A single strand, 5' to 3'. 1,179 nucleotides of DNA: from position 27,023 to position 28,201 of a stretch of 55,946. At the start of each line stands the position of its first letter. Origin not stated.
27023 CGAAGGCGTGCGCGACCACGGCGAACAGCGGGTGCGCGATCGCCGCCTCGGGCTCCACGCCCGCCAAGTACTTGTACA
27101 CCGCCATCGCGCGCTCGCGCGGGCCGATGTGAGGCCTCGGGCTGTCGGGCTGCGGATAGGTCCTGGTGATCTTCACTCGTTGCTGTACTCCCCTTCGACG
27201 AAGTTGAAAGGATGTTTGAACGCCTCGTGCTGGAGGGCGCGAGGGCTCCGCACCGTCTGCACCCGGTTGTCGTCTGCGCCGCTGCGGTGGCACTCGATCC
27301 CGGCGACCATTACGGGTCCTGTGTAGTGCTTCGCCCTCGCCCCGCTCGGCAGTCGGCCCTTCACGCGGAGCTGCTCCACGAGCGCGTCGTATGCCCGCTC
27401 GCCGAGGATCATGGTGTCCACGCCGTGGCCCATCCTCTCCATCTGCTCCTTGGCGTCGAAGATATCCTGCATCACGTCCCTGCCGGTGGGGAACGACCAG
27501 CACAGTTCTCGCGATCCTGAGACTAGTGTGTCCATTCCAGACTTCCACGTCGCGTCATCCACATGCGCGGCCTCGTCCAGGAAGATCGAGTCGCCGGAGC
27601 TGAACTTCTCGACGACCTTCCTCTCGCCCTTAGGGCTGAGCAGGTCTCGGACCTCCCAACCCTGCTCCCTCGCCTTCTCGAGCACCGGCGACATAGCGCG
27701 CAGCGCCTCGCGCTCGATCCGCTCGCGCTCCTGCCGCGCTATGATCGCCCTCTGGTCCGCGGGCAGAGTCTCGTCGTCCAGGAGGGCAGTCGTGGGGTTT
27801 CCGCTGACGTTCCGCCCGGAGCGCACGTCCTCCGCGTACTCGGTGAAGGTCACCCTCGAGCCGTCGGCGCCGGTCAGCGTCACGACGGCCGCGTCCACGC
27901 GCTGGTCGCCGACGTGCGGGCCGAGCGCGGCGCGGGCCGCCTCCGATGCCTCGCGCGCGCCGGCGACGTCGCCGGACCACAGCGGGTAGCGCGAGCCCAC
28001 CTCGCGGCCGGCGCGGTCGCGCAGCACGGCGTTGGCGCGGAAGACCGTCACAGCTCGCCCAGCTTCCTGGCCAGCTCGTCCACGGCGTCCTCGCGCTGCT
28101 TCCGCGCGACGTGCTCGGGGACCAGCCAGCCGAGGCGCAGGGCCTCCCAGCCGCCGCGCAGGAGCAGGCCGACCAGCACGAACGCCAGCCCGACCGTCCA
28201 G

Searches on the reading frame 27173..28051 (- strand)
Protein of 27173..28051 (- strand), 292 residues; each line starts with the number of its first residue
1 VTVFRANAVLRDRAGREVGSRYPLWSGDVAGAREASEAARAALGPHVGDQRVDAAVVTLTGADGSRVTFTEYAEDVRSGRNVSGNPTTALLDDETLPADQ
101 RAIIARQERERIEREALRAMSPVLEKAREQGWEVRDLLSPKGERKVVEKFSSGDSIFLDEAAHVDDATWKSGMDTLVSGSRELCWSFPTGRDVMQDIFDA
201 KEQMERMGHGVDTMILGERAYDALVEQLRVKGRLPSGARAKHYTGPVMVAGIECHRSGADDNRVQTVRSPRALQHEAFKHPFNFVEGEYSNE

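Call 42: search_protein_families(library=pfam, proteins=[window:27173-28051:-], max_evalue=0.01)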
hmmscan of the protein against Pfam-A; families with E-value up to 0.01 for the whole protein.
window:27173-28051:- (292 aa): 0 families

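Call 85: search_protein_families(library=phrogs, proteins=[window:27173-28051:-], max_evalue=0.01)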
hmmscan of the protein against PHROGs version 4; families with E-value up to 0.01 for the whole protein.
window:27173-28051:- (292 aa): 1 family
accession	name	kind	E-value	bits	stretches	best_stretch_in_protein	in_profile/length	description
phrog_1005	-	head and packaging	0.0026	18.1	1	166-239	136-203/315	major head protein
